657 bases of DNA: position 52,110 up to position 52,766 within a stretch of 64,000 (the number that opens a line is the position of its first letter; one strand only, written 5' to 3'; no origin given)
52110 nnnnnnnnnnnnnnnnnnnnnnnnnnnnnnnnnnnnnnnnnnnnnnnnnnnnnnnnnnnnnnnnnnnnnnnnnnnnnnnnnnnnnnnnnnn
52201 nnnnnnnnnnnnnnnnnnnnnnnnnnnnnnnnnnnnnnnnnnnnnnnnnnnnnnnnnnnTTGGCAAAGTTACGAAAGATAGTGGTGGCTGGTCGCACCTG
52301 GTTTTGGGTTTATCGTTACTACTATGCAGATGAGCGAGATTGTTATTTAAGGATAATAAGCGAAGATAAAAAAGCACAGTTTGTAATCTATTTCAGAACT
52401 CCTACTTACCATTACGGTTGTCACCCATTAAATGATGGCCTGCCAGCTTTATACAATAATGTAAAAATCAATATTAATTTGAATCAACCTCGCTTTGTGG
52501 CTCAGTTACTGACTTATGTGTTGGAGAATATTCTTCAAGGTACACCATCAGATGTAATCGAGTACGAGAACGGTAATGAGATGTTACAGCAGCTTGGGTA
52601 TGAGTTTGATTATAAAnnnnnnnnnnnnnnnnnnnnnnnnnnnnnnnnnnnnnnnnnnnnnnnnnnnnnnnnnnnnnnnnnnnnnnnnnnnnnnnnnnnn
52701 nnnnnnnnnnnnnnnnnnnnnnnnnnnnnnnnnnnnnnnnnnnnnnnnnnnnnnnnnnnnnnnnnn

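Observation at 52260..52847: AT-rich orphan ORF (119 aa, TTG start) between the glyS terminator and IS150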

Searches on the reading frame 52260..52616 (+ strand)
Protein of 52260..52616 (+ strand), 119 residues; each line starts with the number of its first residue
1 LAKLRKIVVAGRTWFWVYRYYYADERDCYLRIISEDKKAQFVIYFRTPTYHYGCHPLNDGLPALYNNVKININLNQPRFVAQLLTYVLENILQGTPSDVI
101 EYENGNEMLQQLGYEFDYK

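Call 5: search_protein_families(library=pfam, proteins=[window:52260-52616:+], max_evalue=10)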
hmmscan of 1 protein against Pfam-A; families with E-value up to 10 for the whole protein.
window:52260-52616:+ (119 aa): 0 families

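Call 6: search_protein_families(library=ncbifam, proteins=[window:52260-52616:+], max_evalue=10)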
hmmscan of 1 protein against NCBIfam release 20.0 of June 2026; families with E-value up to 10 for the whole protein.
window:52260-52616:+ (119 aa): 0 families
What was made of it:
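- On Any curated protein family (Pfam-A, NCBIfam, PADLOC, PHROGs): The window protein gave 0 families in Pfam and NCBIfam at E <= 10 (calls 5, 6).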

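Call 11: find_homologous_proteins(query=window:52260-52616:+, max_evalue=0.01)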
Query window:52260-52616:+ (119 aa): 4 proteins with E <= 0.01 among 5 candidates.
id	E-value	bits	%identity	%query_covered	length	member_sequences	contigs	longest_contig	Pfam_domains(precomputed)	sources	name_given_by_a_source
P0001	3.7e-76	271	99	100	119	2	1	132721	-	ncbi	ncbi:hypothetical protein ACU6R3_19905 [Escherichia coli]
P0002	1.2e-67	243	92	100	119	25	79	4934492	-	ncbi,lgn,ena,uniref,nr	ncbi:hypothetical protein [Escherichia fergusonii]|uniref:Uncharacterized protein n=2 Tax=Escherichi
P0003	5.8e-63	228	87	100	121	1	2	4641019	-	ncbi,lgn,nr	ncbi:hypothetical protein NFJ77_21015 [Escherichia coli]|nr:hypothetical protein HVX32_20465 [Escher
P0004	9.7e-62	224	88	100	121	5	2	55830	-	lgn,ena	-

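Call 16: find_encoding_contigs(protein=P0002, flank=4000, max_places=6)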
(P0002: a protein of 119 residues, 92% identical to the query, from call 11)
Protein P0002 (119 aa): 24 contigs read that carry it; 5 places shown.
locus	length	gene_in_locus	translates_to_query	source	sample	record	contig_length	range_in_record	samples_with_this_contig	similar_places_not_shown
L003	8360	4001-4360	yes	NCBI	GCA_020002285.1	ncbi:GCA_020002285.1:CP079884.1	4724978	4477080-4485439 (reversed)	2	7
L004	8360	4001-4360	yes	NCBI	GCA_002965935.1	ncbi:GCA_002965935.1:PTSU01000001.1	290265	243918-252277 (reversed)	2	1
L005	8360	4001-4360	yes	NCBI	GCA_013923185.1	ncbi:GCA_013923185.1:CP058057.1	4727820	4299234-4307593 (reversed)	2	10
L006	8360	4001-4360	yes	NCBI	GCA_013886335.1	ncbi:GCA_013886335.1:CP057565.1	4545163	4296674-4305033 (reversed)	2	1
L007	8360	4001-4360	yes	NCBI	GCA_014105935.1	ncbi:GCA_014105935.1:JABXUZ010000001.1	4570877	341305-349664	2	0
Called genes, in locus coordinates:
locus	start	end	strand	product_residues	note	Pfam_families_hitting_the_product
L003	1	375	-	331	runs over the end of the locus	PF01757:Acyl_transf_3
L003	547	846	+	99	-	PF13983:YsaB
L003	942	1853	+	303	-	PF02091:tRNA-synt_2e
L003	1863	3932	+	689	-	PF02092:tRNA_synt_2f, PF05746:DALR_1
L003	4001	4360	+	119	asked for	-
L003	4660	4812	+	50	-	PF01848:HOK_GEF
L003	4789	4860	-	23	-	-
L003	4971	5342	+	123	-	PF01809:YidD (weak)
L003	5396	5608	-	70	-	PF00313:CSD, PF08206:OB_RNB (faint)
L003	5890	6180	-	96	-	PF01381:HTH_3 (weak)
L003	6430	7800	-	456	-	PF00083:Sugar_tr, PF07690:MFS_1, PF06779:MFS_4, PF07690:MFS_1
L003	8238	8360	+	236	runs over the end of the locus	PF11254:DUF3053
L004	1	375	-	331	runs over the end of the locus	PF01757:Acyl_transf_3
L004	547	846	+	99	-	PF13983:YsaB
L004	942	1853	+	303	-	PF02091:tRNA-synt_2e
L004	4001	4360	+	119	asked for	-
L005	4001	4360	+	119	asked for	-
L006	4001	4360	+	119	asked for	-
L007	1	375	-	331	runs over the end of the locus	PF01757:Acyl_transf_3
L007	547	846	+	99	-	PF13983:YsaB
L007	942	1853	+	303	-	PF02091:tRNA-synt_2e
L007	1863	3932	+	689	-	PF02092:tRNA_synt_2f, PF05746:DALR_1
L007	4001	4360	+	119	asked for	-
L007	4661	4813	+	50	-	PF01848:HOK_GEF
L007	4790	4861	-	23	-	-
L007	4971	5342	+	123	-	PF01809:YidD (weak)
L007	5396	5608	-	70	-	PF00313:CSD, PF08206:OB_RNB (faint)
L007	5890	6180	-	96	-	PF01381:HTH_3 (weak)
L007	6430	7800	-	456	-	PF00083:Sugar_tr, PF07690:MFS_1, PF06779:MFS_4, PF07690:MFS_1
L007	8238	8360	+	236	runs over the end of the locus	PF11254:DUF3053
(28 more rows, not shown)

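Call 17: find_encoding_contigs(protein=P0003, flank=4000, max_places=4)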
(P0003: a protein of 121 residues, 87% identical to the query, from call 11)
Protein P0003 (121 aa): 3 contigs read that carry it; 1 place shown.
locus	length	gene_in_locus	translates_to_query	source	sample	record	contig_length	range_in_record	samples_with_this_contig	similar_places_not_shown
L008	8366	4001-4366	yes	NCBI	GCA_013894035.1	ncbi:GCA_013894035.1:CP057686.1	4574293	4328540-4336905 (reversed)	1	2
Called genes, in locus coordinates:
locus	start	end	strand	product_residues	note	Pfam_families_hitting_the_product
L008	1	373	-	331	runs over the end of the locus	PF01757:Acyl_transf_3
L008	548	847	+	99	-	PF13983:YsaB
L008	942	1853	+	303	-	PF02091:tRNA-synt_2e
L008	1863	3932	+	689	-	PF02092:tRNA_synt_2f, PF05746:DALR_1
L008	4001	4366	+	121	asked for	-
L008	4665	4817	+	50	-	PF01848:HOK_GEF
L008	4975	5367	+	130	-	PF01809:YidD (weak)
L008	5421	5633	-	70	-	PF00313:CSD, PF08206:OB_RNB (faint)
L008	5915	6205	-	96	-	PF01381:HTH_3 (weak)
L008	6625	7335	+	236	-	PF11254:DUF3053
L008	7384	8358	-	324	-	PF00389:2-Hacid_dh, PF02826:2-Hacid_dh_C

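Call 18: find_encoding_contigs(protein=P0004, flank=4000, max_places=4)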
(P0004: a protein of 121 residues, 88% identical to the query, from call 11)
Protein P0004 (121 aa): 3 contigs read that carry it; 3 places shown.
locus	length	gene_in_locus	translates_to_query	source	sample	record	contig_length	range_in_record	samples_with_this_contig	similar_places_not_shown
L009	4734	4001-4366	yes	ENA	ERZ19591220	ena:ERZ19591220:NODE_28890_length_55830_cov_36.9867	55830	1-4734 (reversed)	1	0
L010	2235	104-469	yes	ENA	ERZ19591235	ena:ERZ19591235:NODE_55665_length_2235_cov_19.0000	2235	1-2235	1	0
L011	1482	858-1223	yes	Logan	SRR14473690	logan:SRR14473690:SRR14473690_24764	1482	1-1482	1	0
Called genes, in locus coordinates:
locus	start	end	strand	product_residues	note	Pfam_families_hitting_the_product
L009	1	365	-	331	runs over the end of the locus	PF01757:Acyl_transf_3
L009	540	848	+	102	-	PF13983:YsaB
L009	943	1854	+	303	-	PF02091:tRNA-synt_2e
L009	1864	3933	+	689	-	PF02092:tRNA_synt_2f, PF05746:DALR_1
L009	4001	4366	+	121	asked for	-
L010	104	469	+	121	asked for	-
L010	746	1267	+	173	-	PF13384:HTH_23 (faint), PF13518:HTH_28, PF13551:HTH_29 (faint), PF13565:HTH_32 (faint), PF13518:HTH_28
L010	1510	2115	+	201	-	PF00665:rve, PF13683:rve_3, PF13333:rve_2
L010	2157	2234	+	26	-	?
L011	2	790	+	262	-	?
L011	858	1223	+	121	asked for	-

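Call 19: find_encoding_contigs(protein=P0001, flank=4000, max_places=4)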
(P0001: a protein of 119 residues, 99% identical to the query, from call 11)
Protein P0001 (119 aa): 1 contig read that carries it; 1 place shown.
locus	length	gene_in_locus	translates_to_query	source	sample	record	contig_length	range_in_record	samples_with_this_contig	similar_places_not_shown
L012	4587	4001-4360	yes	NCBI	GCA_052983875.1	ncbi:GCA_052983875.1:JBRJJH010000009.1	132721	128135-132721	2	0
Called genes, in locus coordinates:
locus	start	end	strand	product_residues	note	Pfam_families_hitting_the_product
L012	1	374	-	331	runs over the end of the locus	PF01757:Acyl_transf_3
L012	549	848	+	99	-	PF13983:YsaB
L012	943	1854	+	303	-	PF02091:tRNA-synt_2e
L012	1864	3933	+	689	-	PF02092:tRNA_synt_2f, PF05746:DALR_1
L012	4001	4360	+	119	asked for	-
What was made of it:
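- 52260..52619 (+): 119-aa protein-coding gene (TTG start) belonging to an unnamed single-domain family. Syntenic orthologues at 87-99% identity (calls 11, 16-19).
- Orthologues of 119-121 aa lie at the identical locus in E. fergusonii (L003-L007), L008, L009-L011 and L012 (calls 16-19). In Escherichia the ORF always lies directly upstream of hokA (calls 16-19).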

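Call 23: search_protein_representatives(protein=window:52260-52616:+)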
Query: 119 residues. Proteins with E-value up to 0.001 (for the whole library): 50; up to 1e-10: 11; up to 1e-30: 1. The best 50 are listed.
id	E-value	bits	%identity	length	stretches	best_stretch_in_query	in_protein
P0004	3.1e-62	224.2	89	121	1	1-119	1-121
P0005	1.2e-19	86.7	41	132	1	1-118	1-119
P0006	2.0e-18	82.7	47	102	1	32-119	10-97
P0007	1.3e-17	80.1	38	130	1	3-118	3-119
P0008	2.2e-14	69.7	42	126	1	1-119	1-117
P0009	1.2e-12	64.1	38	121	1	4-114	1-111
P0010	2.3e-12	63.1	35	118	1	4-115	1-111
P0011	5.4e-12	62.0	54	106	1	52-119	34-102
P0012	3.9e-11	59.2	35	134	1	3-115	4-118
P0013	5.2e-11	58.8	34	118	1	4-114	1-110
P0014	5.8e-11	58.6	32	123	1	3-115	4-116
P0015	2.0e-10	56.9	36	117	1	1-116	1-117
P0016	7.7e-10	55.0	46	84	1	57-119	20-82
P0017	9.4e-10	54.7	33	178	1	3-109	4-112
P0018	1.2e-09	54.4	32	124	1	3-115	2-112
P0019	2.7e-09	53.2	36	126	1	3-117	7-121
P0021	1.2e-08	51.2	35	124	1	2-119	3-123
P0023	5.1e-08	49.1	40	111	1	4-117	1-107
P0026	2.3e-07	47.0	35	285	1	2-116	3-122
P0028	4.8e-07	46.0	39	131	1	3-115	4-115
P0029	4.9e-07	46.0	37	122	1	1-116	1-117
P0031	6.6e-07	45.5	36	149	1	2-97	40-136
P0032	7.7e-07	45.3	38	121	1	1-115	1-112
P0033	8.5e-07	45.2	38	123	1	1-114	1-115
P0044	2.2e-05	40.6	31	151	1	3-115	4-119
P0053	4.9e-04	36.3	32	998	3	44-102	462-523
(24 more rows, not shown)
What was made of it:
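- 50 representatives at E <= 1e-3, 11 of them at E <= 1e-10 (call 23).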

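Call 26: search_protein_families(library=pfam, alignment_id=A3, max_evalue=0.1)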
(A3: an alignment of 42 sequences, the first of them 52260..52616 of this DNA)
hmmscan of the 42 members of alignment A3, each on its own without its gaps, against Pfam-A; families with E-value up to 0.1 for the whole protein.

A. member 1, window:52260-52616:+ (119 aa): 0 families

B. families by the number of members that match (of 42 scanned): 6 families
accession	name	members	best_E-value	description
PF10020.14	DUF2262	1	1.1e-27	Uncharacterized protein conserved in bacteria (DUF2262)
PF22873.1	OAF_C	1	0.023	Out at first, C-terminal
PF16321.10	Ribosom_S30AE_C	1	0.024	Sigma 54 modulation/S30EA ribosomal protein C terminus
PF23085.1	RRM_PARP14_3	1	0.081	PARP14, third RRM domain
PF00199.24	Catalase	1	0.091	Catalase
PF21016.3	RlmN_N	1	0.099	Ribosomal RNA large subunit methyltransferase N-terminal domain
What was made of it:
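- Closest known: Stand-alone immunity proteins of polymorphic toxin systems. Different: No sequence match to any Pfam immunity family (call 26).
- No Imm, SUKH or SuFu Pfam model matches any of 42 members, even at E <= 0.1 (call 26).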

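Call 28: search_solved_structures(query=A3, max_evalue=10)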
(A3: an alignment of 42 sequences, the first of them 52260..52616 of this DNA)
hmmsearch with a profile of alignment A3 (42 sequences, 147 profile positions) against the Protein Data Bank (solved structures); distinct sequences matched with E-value up to 10: 3.
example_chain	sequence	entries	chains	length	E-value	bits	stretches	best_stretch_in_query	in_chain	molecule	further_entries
7ane_V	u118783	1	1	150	0.47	13.1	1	5-45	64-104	bL35m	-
7aih_V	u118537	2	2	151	0.47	13.1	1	5-45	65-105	bL35m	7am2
4g91_B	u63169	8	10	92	0.78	12.4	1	85-118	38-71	Transcription factor HapC (Eurofung) | CCAAT-binding factor complex subunit HapC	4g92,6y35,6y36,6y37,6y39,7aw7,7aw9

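Call 29: list_cluster_members(proteins=[P0005, P0007, P0008, P0009, P0010, P0012, P0015, P0017, P0026, P0031])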
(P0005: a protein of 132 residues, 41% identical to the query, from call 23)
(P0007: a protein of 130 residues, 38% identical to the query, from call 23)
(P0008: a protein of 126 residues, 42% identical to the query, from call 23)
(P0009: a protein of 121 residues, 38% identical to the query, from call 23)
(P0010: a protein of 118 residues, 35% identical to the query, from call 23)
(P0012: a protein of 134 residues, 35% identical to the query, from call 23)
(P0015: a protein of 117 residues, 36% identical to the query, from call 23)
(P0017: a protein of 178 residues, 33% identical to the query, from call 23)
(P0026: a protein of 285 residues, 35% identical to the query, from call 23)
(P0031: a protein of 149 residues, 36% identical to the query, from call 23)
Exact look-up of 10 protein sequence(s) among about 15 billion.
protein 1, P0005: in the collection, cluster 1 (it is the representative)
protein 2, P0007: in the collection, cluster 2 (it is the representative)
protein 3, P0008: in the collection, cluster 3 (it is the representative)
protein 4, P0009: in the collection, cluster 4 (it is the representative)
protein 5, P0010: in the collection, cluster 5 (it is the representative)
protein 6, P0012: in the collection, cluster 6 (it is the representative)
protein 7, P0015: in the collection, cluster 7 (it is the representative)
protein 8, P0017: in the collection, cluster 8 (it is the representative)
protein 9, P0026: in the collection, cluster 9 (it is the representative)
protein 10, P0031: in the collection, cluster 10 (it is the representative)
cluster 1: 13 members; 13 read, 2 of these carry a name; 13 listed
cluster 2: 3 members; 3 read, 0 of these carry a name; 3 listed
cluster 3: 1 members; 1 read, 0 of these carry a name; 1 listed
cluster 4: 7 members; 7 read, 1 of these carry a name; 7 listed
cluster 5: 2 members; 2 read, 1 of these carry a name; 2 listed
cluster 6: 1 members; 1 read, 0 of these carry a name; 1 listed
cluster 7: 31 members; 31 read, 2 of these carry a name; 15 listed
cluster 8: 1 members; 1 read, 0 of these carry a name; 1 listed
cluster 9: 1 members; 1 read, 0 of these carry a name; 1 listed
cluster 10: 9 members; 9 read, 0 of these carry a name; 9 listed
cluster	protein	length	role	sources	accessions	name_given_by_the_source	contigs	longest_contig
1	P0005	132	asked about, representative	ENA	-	-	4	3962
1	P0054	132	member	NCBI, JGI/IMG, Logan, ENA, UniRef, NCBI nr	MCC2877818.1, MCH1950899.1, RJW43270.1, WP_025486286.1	hypothetical protein MCJ35_16965 [Enterocloster sp. OA13] | hypothetical protein n=1 Tax=Enterocloster TaxID=2719313 RepID=UPI00047053BC | hypothetical protein [Lachnoclostridium pacaense]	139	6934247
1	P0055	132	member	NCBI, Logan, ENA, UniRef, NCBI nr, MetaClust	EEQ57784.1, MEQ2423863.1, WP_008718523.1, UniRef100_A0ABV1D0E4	hypothetical protein CBFG_01494 [Clostridiales bacterium 1_7_47FAA] | Uncharacterized protein n=1 Tax=Enterocloster hominis (ex Hitch et al. 2024) ... | status=active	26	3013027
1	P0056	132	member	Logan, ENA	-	-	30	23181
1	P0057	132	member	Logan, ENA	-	-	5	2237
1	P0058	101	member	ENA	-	-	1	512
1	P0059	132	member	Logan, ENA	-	-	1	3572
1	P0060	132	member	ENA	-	-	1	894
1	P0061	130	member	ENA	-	-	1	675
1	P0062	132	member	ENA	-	-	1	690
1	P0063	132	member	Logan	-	-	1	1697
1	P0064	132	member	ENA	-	-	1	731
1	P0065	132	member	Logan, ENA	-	-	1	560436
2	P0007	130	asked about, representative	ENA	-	-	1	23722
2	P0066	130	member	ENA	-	-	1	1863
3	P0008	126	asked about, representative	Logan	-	-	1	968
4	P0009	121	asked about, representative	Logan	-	-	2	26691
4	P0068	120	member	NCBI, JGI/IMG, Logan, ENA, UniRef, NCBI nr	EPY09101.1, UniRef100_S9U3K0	hypothetical protein PAALTS15_01707 [Paenibacillus alvei TS-15] | hypothetical protein | Uncharacterized protein n=1 Tax=Paenibacillus alvei TS-15 TaxID=1117108 RepID=S9U3K0_PAEAL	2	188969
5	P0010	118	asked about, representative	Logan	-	-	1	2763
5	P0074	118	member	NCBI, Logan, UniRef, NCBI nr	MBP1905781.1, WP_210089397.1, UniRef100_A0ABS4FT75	hypothetical protein J2Z32_002429 [Paenibacillus turicensis] | Uncharacterized protein n=1 Tax=Paenibacillus turicensis TaxID=160487 ... | hypothetical protein [Paenibacillus turicensis]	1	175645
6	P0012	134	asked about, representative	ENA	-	-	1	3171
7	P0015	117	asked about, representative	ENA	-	-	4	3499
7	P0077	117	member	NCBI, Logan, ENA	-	-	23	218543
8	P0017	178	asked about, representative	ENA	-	-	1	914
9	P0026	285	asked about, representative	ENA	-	-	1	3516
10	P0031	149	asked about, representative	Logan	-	-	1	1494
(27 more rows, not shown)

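Call 30: search_protein_families(library=padloc, alignment_id=A3, max_evalue=0.1)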
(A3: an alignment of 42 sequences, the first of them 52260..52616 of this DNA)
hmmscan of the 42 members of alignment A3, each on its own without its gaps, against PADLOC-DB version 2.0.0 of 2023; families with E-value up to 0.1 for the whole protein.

A. member 1, window:52260-52616:+ (119 aa): 0 families

B. families by the number of members that match (of 42 scanned): 0 families

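Call 31: search_protein_families(library=phrogs, alignment_id=A3, max_evalue=0.1)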
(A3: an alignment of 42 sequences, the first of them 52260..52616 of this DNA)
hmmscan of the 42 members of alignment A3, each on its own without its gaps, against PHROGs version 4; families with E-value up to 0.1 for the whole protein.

A. member 1, window:52260-52616:+ (119 aa): 2 families
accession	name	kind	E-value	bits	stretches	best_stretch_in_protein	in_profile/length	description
phrog_13633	-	unknown function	0.017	16.3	1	19-43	2-26/61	-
phrog_1343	-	unknown function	0.017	16.1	0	21-57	7-43/59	-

B. families by the number of members that match (of 42 scanned): 12 families
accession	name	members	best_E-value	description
phrog_13633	-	2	0.017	-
phrog_6580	-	1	0.015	-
phrog_1343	-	1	0.017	-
phrog_4643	-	1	0.018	-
phrog_9342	-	1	0.018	-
phrog_35950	-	1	0.031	-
phrog_38170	-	1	0.041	-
phrog_26439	-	1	0.051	-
phrog_16006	-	1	0.075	-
phrog_26953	-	1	0.076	-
phrog_34980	-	1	0.091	-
phrog_6479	-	1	0.097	-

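Call 32: find_encoding_contigs(protein=P0054, flank=7000, max_places=4)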
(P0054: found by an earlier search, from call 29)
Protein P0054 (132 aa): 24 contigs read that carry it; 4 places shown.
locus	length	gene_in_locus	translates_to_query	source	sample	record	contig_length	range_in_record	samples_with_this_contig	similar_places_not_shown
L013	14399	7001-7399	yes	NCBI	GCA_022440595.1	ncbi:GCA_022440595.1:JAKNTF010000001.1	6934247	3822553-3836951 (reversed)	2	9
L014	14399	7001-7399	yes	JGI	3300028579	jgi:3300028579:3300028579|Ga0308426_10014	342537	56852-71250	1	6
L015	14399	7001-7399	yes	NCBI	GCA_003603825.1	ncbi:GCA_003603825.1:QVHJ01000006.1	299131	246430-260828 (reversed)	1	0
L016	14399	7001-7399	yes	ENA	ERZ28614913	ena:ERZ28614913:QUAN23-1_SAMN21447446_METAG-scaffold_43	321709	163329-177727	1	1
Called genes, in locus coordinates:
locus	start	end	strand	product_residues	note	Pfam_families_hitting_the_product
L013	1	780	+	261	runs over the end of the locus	PF03447:NAD_binding_3, PF01958:Asp_DH_C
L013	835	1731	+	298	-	PF00389:2-Hacid_dh, PF02826:2-Hacid_dh_C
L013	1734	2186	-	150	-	PF12802:MarR_2, PF01047:MarR, PF13412:HTH_24 (weak)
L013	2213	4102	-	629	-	PF00664:ABC_membrane, PF00005:ABC_tran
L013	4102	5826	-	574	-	PF00664:ABC_membrane, PF00005:ABC_tran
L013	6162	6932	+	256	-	PF19127:Choline_bind_3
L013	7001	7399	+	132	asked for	-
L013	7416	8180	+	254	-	PF00583:Acetyltransf_1, PF13508:Acetyltransf_7 (weak), PF14542:Acetyltransf_CG (faint), PF14268:YoaP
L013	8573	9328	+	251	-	PF01925:TauE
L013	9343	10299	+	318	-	PF06325:PrmA, PF05175:MTS, PF08242:Methyltransf_12 (weak), PF13649:Methyltransf_25 (weak), PF13847:Methyltransf_31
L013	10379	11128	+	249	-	PF20260:PUA_4, PF04452:Methyltrans_RNA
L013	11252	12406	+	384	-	PF00266:Aminotran_5, PF01212:Beta_elim_lyase (weak)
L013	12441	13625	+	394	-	PF22025:ThiI_fer, PF02926:THUMP, PF02568:ThiI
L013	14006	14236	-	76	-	-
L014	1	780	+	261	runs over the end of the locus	PF03447:NAD_binding_3, PF01958:Asp_DH_C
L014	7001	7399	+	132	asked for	-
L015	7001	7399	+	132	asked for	-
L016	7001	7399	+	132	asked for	-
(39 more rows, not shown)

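Call 33: find_encoding_contigs(protein=P0068, flank=7000, max_places=2)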
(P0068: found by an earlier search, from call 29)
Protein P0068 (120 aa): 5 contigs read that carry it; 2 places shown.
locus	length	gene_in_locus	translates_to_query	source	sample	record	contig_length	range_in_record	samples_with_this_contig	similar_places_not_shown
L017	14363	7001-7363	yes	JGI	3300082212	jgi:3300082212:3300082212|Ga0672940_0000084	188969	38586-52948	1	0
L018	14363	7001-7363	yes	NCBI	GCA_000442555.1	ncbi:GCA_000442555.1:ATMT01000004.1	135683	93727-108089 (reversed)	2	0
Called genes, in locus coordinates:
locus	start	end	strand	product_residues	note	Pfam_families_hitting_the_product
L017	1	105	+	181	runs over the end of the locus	PF00936:BMC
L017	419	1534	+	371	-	PF04346:EutH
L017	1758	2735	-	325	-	PF23916:TIM-barrel_EndoS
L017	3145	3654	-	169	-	PF04229:GrpB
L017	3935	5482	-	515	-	PF00474:SSF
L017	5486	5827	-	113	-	PF04341:DUF485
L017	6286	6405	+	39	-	-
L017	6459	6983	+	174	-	-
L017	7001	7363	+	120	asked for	-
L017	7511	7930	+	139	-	PF25753:SF0329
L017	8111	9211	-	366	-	PF13606:Ank_3 (faint), PF13857:Ank_5 (faint), PF12796:Ank_2, PF13637:Ank_4 (weak), PF00023:Ank (weak), PF13637:Ank_4 (weak)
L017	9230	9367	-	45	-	-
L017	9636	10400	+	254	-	PF09346:SMI1_KNR4 (weak)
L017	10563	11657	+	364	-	PF09346:SMI1_KNR4, PF14568:SUKH_6 (weak), PF14136:DUF4303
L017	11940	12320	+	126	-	PF00903:Glyoxalase, PF12681:Glyoxalase_2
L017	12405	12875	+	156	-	PF00293:NUDIX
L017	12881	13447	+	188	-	PF13302:Acetyltransf_3, PF00583:Acetyltransf_1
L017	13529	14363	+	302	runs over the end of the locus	-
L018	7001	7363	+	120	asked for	-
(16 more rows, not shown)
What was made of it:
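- The P. alvei locus has two SMI1_KNR4 genes, an ankyrin gene and an SF0329 gene nearby (call 33).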

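Call 34: find_encoding_contigs(protein=P0074, flank=7000, max_places=2)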
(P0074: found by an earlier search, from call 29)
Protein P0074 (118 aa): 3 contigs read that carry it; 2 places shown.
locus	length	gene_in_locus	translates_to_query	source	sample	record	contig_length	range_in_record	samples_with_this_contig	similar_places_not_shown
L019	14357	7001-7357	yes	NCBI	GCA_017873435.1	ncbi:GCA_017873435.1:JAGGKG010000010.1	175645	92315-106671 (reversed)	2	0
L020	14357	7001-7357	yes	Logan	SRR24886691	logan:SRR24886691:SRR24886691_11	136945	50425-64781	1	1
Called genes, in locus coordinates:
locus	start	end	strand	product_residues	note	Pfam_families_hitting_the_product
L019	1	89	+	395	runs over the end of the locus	PF00155:Aminotran_1_2, PF01053:Cys_Met_Meta_PP (weak)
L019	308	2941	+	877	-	PF13174:TPR_6 (faint), PF13428:TPR_14 (faint), PF07719:TPR_2 (faint), PF13424:TPR_12 (faint), PF13432:TPR_16 (faint), PF27158:DjlB_C_2nd, PF25060:ARM_TT21_2nd (weak), PF14559:TPR_19, +6 more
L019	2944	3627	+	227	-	PF06889:DUF1266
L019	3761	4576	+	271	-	PF00376:MerR, PF13411:MerR_1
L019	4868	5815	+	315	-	PF04655:APH_6_hur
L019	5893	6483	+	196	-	PF00300:His_Phos_1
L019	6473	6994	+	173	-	-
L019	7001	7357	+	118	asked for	-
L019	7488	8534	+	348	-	PF01497:Peripla_BP_2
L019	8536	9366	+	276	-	PF06276:FhuF (weak)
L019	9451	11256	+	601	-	PF12833:HTH_18, PF00165:HTH_AraC (weak), PF01497:Peripla_BP_2 (weak)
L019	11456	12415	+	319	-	PF01636:APH, PF01633:Choline_kinase (faint)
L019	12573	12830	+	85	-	-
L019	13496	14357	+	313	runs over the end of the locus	PF01636:APH, PF01633:Choline_kinase (weak), PF01163:RIO1 (weak)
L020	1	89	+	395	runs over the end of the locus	PF00155:Aminotran_1_2, PF01053:Cys_Met_Meta_PP (weak)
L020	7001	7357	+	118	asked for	-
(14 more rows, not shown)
